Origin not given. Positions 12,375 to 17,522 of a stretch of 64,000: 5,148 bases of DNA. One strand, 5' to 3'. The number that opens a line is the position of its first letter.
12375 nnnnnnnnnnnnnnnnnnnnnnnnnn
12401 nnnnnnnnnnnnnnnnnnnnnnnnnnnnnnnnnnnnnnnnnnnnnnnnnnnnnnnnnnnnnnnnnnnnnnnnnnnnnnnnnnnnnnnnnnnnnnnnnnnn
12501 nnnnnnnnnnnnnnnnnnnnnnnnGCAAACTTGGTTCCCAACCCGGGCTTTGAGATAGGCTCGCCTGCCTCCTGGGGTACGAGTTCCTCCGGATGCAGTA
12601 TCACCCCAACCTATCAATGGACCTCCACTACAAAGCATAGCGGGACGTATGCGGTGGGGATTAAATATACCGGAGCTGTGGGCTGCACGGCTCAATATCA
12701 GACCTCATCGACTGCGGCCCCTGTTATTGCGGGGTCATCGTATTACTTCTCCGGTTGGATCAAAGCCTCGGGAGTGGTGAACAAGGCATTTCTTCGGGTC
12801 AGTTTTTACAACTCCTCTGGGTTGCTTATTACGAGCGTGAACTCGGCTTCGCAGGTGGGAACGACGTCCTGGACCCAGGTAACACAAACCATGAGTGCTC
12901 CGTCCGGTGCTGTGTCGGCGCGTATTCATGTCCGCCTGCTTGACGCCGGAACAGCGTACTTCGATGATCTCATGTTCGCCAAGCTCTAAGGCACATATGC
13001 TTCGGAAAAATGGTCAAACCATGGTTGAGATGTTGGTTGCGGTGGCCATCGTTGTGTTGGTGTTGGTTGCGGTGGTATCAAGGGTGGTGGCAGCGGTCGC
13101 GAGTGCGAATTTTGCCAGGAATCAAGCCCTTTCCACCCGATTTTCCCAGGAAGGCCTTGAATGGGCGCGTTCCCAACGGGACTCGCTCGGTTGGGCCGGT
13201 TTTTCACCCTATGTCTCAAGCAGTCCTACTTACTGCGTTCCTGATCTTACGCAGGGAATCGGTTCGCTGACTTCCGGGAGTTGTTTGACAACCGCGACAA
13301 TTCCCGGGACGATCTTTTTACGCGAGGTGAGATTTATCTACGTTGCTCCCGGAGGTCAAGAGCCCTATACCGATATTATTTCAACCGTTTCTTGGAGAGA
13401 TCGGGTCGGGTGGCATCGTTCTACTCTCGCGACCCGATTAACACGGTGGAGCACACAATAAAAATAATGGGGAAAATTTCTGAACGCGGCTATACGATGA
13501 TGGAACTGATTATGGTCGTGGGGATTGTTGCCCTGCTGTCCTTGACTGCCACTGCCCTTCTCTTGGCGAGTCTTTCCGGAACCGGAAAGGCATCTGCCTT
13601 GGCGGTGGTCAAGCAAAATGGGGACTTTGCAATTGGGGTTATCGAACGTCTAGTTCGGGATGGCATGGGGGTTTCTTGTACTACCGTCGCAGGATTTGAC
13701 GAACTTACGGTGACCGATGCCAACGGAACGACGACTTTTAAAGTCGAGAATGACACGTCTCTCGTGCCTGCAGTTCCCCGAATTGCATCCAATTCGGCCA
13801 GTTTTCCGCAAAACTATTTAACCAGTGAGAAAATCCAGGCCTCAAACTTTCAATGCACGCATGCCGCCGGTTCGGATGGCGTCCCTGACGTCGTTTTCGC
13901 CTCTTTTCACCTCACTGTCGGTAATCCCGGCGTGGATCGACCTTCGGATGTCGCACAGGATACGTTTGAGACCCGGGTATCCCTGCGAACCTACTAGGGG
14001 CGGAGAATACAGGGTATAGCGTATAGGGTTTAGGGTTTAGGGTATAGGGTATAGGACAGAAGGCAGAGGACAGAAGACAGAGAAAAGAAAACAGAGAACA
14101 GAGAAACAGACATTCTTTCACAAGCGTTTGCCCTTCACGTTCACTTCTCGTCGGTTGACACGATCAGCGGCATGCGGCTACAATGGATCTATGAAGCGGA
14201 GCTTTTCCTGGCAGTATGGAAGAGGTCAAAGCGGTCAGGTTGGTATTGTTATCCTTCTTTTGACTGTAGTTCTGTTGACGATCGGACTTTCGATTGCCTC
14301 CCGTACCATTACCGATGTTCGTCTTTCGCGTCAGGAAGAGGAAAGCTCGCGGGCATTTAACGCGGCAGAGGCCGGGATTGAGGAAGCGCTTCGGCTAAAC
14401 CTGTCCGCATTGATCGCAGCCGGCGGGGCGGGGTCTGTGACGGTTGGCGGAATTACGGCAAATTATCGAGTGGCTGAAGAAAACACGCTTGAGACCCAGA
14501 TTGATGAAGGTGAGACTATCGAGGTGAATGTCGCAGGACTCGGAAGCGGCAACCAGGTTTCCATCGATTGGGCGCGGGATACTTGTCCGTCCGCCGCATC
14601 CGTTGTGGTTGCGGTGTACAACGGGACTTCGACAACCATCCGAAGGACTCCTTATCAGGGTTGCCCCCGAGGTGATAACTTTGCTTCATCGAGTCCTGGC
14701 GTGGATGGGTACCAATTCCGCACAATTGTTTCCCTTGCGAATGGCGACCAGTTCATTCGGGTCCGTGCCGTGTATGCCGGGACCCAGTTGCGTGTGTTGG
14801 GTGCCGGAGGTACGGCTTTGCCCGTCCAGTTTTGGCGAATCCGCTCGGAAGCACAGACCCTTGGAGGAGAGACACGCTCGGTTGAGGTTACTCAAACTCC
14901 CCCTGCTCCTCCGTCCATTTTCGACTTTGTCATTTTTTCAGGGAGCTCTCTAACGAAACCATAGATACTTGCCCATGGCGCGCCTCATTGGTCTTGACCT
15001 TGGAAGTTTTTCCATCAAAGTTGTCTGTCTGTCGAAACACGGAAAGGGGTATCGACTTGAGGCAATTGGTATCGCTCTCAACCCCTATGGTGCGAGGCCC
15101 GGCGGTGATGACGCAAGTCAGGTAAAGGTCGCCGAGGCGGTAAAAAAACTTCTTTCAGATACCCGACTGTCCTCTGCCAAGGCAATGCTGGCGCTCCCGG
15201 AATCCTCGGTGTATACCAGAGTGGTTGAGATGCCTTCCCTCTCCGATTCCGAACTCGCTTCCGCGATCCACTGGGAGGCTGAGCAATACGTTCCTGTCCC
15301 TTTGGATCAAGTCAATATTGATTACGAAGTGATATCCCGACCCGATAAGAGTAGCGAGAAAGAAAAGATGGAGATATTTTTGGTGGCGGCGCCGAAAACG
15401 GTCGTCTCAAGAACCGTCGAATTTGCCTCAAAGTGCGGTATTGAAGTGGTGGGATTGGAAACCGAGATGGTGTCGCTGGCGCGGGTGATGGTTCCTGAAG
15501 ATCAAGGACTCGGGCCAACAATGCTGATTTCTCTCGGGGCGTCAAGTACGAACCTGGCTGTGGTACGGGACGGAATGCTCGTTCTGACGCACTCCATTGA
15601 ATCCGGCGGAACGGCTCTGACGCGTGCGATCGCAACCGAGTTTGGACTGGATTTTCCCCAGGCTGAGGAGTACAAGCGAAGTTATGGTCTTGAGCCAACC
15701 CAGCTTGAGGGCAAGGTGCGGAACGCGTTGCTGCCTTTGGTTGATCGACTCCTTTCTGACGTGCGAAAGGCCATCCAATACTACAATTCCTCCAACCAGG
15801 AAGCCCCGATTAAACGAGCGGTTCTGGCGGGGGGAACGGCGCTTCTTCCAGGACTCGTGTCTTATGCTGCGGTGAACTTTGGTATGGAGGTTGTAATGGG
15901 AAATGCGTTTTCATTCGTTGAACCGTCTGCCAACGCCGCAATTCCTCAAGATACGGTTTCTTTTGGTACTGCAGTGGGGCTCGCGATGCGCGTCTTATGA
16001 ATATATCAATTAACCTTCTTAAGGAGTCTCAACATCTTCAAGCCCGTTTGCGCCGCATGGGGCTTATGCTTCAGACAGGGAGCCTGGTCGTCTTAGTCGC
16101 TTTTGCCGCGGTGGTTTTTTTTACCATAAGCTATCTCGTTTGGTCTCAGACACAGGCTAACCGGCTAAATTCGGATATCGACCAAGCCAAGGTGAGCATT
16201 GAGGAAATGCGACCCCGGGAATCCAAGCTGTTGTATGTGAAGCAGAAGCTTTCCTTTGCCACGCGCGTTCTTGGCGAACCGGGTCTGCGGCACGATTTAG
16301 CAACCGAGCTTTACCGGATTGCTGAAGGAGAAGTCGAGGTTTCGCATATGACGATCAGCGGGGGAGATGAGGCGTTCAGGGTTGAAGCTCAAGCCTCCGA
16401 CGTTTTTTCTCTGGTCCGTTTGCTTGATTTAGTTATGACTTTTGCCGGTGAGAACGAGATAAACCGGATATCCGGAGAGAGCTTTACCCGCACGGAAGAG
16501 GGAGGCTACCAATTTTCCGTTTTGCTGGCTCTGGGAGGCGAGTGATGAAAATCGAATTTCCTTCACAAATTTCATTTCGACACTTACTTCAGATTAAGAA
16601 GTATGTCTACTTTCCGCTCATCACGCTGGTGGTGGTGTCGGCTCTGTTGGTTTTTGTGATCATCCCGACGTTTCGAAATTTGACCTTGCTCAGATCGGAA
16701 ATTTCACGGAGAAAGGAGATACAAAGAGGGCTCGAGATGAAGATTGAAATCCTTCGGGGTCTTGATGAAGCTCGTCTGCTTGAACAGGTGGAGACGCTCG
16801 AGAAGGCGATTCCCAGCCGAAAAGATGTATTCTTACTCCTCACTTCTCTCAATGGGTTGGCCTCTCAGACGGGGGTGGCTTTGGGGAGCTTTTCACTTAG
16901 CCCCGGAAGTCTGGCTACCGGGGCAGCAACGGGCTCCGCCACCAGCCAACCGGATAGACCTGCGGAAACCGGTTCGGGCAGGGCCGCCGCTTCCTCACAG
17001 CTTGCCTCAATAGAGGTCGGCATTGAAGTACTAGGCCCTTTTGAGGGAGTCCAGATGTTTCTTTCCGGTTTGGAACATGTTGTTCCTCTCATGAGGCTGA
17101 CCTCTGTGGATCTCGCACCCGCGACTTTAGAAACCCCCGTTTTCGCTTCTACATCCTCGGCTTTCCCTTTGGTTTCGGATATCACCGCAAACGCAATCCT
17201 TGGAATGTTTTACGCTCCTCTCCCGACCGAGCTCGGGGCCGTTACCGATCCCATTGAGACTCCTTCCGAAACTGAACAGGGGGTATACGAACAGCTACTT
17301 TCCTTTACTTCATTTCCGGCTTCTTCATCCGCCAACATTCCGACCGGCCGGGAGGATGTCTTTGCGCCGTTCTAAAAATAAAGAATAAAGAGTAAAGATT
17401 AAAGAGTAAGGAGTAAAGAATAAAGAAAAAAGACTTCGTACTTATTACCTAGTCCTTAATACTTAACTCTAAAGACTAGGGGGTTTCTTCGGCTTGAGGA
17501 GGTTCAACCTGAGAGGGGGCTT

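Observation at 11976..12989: Minor pilin fused via a PT-linker to a carbohydrate-binding-module-like beta-sandwich domain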

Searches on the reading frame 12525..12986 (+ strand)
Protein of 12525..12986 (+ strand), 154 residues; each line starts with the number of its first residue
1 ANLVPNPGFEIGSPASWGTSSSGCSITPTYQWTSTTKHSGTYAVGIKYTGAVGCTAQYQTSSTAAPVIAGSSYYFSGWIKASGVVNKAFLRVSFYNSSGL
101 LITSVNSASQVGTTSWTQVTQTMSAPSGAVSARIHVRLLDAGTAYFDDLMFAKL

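Call 5: search_protein_families(library=pfam, proteins=[window:12525-12986:+], max_evalue=1)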
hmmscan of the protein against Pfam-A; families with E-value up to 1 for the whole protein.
window:12525-12986:+ (154 aa): 3 families
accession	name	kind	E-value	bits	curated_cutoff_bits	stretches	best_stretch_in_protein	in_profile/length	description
PF02018.23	CBM_4_9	-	2e-07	31.9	25.9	1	1-138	1-131/136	Carbohydrate binding domain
PF14884.11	EFF-AFF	-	0.027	13.5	25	1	25-121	282-380/467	Type I membrane glycoproteins cell-cell fusogen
PF00182.24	Glyco_hydro_19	-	0.057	13.6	25.5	1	35-86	69-120/232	Chitinase class I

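Call 6: search_protein_families(library=ncbifam, proteins=[window:12525-12986:+], max_evalue=1)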
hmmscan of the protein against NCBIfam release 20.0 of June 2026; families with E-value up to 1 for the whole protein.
window:12525-12986:+ (154 aa): 2 families
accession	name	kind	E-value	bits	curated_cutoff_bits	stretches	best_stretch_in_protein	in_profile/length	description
NF033675.1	NTTRR-F1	subfamily_domain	6e-06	26.5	70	1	2-141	4-139/155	NTTRR-F1 domain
NF048003.1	GTA_spike_fiber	domain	1.1e-05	26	36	1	13-143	17-151/182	phage head spike fiber domain-containing protein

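Call 14: find_homologous_proteins(query=window:12525-12986:+, max_evalue=0.1)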
Query window:12525-12986:+ (154 aa): 1 proteins with E <= 0.1 among 56 candidates.
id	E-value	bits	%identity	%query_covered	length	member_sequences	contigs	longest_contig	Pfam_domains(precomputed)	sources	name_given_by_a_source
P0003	1.3e-20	92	96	31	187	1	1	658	-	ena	-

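Call 73: search_protein_families(library=phrogs, proteins=[window:12525-12986:+], max_evalue=0.01)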
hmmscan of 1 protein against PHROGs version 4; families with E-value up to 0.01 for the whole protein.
window:12525-12986:+ (154 aa): 7 families
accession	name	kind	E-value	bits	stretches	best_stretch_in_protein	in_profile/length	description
phrog_1775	-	head and packaging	8.9e-07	27.8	1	2-151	945-1093/1609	minor head protein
phrog_24476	-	other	3.8e-06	26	1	3-151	601-742/1066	phosphodiesterase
phrog_2589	-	tail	4.6e-06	24.3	1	2-151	1803-1947/3686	tail protein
phrog_16363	-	unknown function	1e-05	25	1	22-140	189-302/757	-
phrog_1154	-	tail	0.0024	17.7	1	68-137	229-303/520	long tail fiber protein proximal connector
phrog_4217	-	tail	0.0041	16.7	1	6-150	551-690/694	tail protein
phrog_30740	-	tail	0.0067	16.8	1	64-138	106-182/363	minor tail protein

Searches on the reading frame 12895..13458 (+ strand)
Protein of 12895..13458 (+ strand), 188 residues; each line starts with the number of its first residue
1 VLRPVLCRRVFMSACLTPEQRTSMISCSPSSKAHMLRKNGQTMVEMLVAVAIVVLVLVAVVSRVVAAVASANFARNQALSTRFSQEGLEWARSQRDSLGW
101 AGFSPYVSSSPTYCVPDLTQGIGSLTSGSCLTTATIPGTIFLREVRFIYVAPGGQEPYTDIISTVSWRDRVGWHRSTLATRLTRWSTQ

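Call 5: search_protein_families(library=pfam, proteins=[window:12895-13458:+], max_evalue=1)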
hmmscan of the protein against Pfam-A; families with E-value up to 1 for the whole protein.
window:12895-13458:+ (188 aa): 5 families
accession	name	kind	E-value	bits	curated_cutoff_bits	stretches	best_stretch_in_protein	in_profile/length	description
PF07963.17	N_methyl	-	9.1e-05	22.3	21.2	1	35-60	1-26/27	Prokaryotic N-terminal methylation motif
PF22812.1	CR_prot_dom_plant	-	0.032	15.1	34.1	1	18-66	15-65/71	Plant cysteine-rich protein domain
PF19607.4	DUF6112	-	0.058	13.6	25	1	42-82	18-58/88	Family of unknown function (DUF6112)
PF14242.11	DUF4342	-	0.13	12.8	25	1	36-69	33-66/81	Domain of unknown function (DUF4342)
PF07769.19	PsiF_repeat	-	0.95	9.8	21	0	8-16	25-33/34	psiF repeat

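Call 6: search_protein_families(library=ncbifam, proteins=[window:12895-13458:+], max_evalue=1)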
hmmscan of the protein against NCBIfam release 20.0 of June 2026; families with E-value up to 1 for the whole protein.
window:12895-13458:+ (188 aa): 8 families
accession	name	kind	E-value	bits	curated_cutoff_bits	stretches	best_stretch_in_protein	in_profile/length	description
TIGR01707.1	gspI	equivalog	0.00057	20.3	44.35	1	40-80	1-41/101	type II secretion system minor pseudopilin GspI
TIGR02523.1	type_IV_pilV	equivalog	0.0032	18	52.2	1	39-98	2-61/139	type IV pilus modification protein PilV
TIGR02532.1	IV_pilin_GFxxxE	domain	0.016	15.1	16.3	1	42-60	5-23/24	prepilin-type N-terminal cleavage/methylation domain-containing protein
NF041013.1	T4P_ComGE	equivalog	0.033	14.3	49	1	38-63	3-28/83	competence type IV pilus minor pilin ComGE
NF038304.1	EPS_HpsC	equivalog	0.051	13.1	200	1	33-67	15-49/318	hormogonium polysaccharide secretion pseudopilin HpsC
NF040999.1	pilin_ComGC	equivalog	0.12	12.6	75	1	39-76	2-39/84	competence type IV pilus major pilin ComGC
NF007848.0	PRK10557.1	equivalog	0.14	11.5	120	1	34-72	6-43/192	prepilin peptidase-dependent protein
TIGR02596.1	TIGR02596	subfamily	0.38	10.8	70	1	42-84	2-41/196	Verru_Chthon cassette protein D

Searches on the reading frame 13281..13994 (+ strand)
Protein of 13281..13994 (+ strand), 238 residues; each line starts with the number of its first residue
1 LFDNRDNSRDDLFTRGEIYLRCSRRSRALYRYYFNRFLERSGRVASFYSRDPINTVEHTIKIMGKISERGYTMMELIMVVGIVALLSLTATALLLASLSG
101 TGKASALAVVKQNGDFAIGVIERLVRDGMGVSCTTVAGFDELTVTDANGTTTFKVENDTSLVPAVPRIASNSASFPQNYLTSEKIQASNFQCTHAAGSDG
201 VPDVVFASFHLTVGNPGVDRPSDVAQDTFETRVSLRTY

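Call 5: search_protein_families(library=pfam, proteins=[window:13281-13994:+], max_evalue=1)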
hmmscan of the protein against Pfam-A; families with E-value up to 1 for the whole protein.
window:13281-13994:+ (238 aa): 1 family
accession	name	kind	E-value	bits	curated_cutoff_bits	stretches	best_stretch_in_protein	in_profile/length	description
PF07963.17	N_methyl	-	0.016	15.2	21.2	1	68-90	4-26/27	Prokaryotic N-terminal methylation motif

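Call 6: search_protein_families(library=ncbifam, proteins=[window:13281-13994:+], max_evalue=1)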
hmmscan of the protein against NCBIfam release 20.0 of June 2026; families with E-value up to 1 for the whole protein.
window:13281-13994:+ (238 aa): 5 families
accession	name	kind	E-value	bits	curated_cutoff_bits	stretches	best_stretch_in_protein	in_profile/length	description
TIGR02532.1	IV_pilin_GFxxxE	domain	0.00065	19.4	16.3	1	69-90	2-23/24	prepilin-type N-terminal cleavage/methylation domain-containing protein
NF007862.0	PRK10574.1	equivalog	0.018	15.2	138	1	68-88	4-24/145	prepilin peptidase-dependent pilin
NF047828.1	T3SSXpsI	equivalog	0.033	14.2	150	1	69-103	2-32/132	type II secretion system protein XpsI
NF007800.0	PRK10506.1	equivalog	0.16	11.8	158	1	67-89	7-29/163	prepilin peptidase-dependent protein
TIGR02434.1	CobF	equivalog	0.17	11.4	195.8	1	37-92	98-152/250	precorrin-6A synthase (deacetylating)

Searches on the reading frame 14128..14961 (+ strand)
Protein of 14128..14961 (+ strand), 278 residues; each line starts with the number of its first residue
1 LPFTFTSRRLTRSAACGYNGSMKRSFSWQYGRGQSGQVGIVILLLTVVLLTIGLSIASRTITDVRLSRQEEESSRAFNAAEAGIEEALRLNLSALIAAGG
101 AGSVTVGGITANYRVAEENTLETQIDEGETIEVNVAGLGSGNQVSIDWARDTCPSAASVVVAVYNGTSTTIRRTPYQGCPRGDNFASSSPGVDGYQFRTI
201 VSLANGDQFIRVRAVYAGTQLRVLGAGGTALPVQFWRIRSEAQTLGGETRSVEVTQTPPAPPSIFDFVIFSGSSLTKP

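Call 5: search_protein_families(library=pfam, proteins=[window:14128-14961:+], max_evalue=1)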
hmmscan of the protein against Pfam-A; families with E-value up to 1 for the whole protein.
window:14128-14961:+ (278 aa): 2 families
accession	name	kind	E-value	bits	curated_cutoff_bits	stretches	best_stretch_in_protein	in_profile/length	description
PF14341.11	PilX_N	-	1.1e-05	25.7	25.5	1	41-85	8-51/51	PilX N-terminal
PF01907.25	Ribosomal_L37e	-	0.23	12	27.6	1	12-30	32-50/53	Ribosomal protein L37e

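Call 6: search_protein_families(library=ncbifam, proteins=[window:14128-14961:+], max_evalue=1)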
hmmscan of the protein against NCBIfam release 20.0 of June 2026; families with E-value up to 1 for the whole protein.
window:14128-14961:+ (278 aa): 0 families

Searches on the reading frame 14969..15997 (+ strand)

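Call 10: search_protein_families(library=pfam, proteins=[window:14969-15997:+], max_evalue=0.001)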
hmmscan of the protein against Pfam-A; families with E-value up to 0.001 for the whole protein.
window:14969-15997:+ (343 aa): 4 families
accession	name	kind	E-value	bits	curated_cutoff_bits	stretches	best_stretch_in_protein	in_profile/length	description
PF11104.14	PilM_2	-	3.5e-56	191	27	1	8-341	1-338/340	Type IV pilus assembly protein PilM;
PF14450.12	FtsA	-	7.7e-12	46.1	31.8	1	186-313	2-112/127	Cell division protein FtsA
PF25216.1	Volactin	-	2.8e-08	34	35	1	187-297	171-284/321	Volactin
PF06723.19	MreB_Mbl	-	3.1e-06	26.7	27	0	137-222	96-185/327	MreB/Mbl protein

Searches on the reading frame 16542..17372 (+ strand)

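Call 10: search_protein_families(library=pfam, proteins=[window:16542-17372:+], max_evalue=0.001)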
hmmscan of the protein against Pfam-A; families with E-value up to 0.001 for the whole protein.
window:16542-17372:+ (277 aa): 1 family
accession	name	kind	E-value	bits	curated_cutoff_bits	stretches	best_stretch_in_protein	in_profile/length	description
PF04350.18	PilO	-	0.00097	19.7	22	0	78-121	34-77/145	Pilus assembly protein, PilO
